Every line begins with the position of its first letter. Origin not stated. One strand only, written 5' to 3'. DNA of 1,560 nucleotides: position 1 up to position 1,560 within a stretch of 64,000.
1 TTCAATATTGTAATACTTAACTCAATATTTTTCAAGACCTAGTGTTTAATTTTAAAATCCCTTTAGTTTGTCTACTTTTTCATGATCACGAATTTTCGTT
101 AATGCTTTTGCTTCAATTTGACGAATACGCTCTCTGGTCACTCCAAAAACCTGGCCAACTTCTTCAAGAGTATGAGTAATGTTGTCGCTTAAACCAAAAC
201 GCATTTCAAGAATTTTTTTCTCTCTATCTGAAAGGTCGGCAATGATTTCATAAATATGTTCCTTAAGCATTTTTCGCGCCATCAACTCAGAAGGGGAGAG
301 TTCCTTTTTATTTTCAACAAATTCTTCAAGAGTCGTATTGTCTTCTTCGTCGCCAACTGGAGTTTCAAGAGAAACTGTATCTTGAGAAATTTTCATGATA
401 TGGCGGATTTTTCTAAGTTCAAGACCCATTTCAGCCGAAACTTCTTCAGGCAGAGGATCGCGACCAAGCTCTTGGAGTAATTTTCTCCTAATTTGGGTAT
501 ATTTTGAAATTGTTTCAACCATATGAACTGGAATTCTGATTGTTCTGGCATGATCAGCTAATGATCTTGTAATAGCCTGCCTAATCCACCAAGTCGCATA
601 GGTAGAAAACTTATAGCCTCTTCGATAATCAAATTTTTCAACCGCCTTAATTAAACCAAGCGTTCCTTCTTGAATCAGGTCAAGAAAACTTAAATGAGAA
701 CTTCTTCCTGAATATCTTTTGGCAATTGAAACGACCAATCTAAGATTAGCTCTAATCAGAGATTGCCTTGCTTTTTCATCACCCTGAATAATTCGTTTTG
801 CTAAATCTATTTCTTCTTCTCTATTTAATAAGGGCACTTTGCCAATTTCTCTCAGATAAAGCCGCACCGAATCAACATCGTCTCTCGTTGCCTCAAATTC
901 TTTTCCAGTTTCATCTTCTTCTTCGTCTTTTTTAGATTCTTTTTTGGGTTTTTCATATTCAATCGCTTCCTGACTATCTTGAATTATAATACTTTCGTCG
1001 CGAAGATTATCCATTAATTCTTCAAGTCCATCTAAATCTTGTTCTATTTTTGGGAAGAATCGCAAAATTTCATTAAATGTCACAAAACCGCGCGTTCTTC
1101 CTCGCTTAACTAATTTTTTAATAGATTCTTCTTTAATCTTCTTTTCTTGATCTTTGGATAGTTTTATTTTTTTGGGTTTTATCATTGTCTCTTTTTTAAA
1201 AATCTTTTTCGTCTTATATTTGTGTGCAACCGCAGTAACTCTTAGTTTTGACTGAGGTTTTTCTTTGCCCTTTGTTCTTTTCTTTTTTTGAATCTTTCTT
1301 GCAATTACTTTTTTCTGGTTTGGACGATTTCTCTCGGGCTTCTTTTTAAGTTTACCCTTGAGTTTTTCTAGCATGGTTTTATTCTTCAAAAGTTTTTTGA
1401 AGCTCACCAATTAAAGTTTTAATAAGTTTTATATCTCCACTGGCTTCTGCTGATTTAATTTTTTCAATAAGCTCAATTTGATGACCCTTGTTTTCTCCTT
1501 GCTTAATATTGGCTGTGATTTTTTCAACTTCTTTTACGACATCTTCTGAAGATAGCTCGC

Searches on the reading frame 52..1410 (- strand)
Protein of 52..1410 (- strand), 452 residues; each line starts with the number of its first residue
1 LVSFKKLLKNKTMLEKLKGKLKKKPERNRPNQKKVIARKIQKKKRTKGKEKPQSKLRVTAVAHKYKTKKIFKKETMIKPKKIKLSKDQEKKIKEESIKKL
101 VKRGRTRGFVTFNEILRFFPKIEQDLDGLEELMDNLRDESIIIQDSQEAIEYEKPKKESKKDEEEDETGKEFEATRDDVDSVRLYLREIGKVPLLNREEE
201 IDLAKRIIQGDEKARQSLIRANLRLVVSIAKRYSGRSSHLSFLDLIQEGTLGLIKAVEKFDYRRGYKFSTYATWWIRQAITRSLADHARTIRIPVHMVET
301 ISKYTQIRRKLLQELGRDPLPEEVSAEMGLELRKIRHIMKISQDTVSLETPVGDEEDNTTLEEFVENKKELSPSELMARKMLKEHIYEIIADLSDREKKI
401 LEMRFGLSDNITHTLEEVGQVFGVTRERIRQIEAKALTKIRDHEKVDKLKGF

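Call 38: search_protein_families(library=pfam, alignment_id=A2, max_evalue=0.00001)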
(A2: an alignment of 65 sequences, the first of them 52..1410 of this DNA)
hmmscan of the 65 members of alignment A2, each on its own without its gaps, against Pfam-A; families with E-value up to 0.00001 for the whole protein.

A. member 1, window:52-1410:- (452 aa): 5 families
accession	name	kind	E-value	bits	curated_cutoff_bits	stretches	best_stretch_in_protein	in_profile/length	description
PF04542.20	Sigma70_r2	-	1.8e-22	79.3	24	1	218-290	1-71/71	Sigma-70 region 2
PF04539.22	Sigma70_r3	-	2.7e-19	69.5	25.3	1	299-375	1-76/78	Sigma-70 region 3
PF00140.25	Sigma70_r1_2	-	1.2e-16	60.8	22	1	180-212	1-33/34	Sigma-70 factor, region 1.2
PF04545.22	Sigma70_r4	-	3.6e-16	58.8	24.1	1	390-441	2-49/50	Sigma-70, region 4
PF03979.19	Sigma70_r1_1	-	1.3e-12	48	22.5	1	93-167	3-76/81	Sigma-70 factor, region 1.1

B. families by the number of members that match (of 65 scanned): 84 families (the first 25 are shown)
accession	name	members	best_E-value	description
PF00155.27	Aminotran_1_2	2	4.3e-32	Aminotransferase class I and II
PF04055.27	Radical_SAM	2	1.2e-21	Radical SAM superfamily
PF01702.25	TGT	1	2.6e-143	Queuine tRNA-ribosyltransferase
PF01326.24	PPDK_N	1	2.9e-115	Pyruvate phosphate dikinase, AMP/ATP-binding domain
PF00266.25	Aminotran_5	1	1.3e-88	Aminotransferase class-V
PF00579.31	tRNA-synt_1b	1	7.4e-73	tRNA synthetases class I (W and Y)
PF05221.23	AdoHcyase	1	5.6e-72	S-adenosyl-L-homocysteine hydrolase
PF13660.11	DUF4147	1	1.8e-71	Domain of unknown function (DUF4147)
PF00113.28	Enolase_C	1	1.2e-70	Enolase, C-terminal TIM barrel domain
PF02397.22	Bac_transf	1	1.2e-61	Bacterial sugar transferase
PF02896.24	PEP-utilizers_C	1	5.9e-56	PEP-utilising enzyme, PEP-binding domain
PF00670.27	AdoHcyase_NAD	1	4e-55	S-adenosyl-L-homocysteine hydrolase, NAD binding domain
PF04402.19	SIMPL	1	5.2e-53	Protein of unknown function (DUF541)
PF01592.21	NifU_N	1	3.9e-48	NifU-like N terminal domain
PF01871.22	AMMECR1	1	1.7e-47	AMMECR1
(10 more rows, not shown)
